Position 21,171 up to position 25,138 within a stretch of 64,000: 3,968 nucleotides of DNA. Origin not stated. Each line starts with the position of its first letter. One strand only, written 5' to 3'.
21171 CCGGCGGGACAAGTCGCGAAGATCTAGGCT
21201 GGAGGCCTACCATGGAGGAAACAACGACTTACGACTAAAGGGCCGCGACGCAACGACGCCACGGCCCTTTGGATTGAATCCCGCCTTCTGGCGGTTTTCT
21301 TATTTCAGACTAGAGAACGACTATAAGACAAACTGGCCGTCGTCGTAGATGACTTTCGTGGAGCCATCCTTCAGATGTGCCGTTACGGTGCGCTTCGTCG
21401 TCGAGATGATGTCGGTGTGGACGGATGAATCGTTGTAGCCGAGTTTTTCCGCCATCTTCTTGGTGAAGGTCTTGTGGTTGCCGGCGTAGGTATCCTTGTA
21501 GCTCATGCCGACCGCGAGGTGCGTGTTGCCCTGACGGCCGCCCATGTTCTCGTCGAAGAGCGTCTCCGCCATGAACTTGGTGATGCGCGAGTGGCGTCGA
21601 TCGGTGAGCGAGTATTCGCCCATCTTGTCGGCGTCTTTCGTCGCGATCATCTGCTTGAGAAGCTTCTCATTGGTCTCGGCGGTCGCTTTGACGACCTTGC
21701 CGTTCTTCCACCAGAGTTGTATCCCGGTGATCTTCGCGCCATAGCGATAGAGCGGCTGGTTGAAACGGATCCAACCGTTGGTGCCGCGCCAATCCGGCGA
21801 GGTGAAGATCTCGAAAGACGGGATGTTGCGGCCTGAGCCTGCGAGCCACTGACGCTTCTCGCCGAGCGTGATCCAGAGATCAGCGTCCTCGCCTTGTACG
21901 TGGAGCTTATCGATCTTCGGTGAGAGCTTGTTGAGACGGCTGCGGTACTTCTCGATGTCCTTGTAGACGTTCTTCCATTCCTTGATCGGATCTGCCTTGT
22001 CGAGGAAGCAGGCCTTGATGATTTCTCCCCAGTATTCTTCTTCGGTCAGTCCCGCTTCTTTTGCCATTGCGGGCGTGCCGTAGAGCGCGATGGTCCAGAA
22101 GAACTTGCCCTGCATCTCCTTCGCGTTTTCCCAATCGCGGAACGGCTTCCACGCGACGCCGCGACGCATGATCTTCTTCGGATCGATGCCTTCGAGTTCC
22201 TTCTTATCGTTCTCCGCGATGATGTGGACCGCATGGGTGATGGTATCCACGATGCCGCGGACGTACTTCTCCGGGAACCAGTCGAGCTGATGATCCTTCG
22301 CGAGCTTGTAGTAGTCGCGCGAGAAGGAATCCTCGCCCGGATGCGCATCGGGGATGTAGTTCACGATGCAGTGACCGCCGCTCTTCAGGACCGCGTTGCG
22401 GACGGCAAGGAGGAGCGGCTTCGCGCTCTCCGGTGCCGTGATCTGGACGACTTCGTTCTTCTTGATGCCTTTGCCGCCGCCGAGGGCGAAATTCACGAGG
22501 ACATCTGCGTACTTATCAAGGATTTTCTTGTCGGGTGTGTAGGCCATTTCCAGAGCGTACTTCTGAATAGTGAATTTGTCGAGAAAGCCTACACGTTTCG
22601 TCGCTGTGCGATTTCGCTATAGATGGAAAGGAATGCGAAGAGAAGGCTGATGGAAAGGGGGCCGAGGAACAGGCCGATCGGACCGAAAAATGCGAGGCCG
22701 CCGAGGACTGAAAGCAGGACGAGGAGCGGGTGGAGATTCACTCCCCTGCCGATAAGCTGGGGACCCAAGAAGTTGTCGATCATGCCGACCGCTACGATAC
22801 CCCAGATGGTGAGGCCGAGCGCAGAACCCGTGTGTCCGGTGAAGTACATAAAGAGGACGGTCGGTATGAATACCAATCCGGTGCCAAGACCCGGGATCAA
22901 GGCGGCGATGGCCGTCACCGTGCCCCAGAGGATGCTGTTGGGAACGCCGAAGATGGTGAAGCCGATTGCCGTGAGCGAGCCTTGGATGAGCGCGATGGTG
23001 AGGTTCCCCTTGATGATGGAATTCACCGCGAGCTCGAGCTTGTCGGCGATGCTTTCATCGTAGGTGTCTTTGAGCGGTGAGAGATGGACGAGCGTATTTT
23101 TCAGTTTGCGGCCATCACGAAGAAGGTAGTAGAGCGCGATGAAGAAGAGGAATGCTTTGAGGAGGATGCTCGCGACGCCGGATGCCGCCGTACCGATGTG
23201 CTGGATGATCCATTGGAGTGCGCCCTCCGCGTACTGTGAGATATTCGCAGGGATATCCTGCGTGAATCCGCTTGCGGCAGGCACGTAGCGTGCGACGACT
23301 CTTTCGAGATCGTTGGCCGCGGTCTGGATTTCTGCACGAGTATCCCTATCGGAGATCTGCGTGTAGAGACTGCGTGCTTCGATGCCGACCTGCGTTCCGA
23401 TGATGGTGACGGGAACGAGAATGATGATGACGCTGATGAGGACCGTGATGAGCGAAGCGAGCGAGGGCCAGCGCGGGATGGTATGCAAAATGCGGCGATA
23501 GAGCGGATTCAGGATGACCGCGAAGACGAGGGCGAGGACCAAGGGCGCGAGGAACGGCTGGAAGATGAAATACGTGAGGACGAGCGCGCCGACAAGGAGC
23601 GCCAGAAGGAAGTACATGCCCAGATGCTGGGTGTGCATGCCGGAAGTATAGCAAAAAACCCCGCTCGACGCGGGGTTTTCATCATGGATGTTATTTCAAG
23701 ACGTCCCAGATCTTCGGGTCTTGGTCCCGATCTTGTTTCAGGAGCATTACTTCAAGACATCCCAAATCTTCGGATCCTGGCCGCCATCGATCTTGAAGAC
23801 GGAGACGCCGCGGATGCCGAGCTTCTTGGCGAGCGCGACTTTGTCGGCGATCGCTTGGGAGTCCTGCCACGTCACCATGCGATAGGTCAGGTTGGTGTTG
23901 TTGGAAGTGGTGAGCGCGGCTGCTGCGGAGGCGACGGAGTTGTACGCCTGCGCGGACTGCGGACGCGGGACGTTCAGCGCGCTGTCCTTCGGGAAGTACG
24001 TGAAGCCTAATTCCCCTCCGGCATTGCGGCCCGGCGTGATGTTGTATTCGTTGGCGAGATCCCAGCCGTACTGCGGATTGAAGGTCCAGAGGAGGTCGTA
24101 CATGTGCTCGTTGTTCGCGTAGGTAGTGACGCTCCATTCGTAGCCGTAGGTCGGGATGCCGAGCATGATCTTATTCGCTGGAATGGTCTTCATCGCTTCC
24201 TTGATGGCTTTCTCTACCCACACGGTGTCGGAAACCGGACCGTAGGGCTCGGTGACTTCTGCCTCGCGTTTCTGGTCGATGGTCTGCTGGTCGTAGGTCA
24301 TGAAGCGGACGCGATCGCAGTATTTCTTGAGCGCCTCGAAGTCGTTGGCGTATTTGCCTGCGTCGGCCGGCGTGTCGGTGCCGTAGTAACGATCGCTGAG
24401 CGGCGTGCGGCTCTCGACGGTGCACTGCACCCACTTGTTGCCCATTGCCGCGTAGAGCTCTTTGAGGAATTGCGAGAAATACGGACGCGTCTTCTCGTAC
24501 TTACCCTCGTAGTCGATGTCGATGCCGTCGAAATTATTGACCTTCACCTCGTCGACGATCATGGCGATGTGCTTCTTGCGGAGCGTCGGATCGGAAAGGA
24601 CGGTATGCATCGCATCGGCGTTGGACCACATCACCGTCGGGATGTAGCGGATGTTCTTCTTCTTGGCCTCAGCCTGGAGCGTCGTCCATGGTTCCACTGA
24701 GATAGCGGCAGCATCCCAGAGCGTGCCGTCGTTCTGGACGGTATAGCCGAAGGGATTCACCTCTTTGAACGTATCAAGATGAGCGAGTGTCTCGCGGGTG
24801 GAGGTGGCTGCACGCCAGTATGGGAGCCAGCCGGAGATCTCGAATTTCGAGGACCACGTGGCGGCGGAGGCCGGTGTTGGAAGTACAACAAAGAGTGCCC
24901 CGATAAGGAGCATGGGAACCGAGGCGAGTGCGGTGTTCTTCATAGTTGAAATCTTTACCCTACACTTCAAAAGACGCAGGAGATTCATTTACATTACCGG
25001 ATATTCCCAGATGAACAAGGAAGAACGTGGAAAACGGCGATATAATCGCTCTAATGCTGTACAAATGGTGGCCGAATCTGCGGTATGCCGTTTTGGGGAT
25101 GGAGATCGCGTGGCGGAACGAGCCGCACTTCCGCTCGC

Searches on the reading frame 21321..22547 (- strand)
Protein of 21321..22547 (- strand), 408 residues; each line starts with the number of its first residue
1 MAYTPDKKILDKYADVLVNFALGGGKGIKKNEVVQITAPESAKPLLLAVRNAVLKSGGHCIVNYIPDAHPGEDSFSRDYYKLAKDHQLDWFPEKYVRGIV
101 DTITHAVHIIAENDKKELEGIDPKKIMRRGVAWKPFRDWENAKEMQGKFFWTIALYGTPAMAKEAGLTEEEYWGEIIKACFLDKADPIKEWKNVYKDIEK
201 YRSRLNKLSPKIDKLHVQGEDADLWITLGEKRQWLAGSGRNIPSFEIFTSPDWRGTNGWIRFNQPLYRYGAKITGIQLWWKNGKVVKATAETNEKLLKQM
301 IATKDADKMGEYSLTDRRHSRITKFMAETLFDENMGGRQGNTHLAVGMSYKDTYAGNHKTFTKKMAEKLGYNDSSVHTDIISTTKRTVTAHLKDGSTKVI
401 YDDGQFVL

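Call 83: search_protein_families(library=pfam, proteins=[window:21321-22547:-], max_evalue=0.00001)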
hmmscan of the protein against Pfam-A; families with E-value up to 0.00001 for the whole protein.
window:21321-22547:- (408 aa): 1 family
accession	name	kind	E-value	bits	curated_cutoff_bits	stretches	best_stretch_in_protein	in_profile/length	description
PF02073.20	Peptidase_M29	-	7.1e-91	305.5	27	1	7-406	2-406/406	Thermophilic metalloprotease (M29)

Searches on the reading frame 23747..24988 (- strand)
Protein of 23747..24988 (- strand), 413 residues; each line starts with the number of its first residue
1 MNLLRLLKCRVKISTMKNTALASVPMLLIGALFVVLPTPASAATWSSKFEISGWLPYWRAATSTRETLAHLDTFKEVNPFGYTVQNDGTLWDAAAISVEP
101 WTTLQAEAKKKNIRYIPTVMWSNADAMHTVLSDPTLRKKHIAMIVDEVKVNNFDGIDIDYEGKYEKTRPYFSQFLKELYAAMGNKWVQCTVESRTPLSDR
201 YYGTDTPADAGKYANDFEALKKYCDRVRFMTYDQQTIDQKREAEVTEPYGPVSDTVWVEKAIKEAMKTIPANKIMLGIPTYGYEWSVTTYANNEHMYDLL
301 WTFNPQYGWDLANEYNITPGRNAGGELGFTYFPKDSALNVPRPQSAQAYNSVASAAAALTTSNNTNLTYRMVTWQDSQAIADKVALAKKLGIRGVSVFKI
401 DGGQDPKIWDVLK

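Call 83: search_protein_families(library=pfam, proteins=[window:23747-24988:-], max_evalue=0.00001)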
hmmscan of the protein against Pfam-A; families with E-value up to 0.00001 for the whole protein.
window:23747-24988:- (413 aa): 1 family
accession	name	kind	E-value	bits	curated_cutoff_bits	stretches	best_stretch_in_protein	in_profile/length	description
PF00704.34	Glyco_hydro_18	-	1.5e-26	94.3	29.6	1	84-401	33-315/317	Glycosyl hydrolases family 18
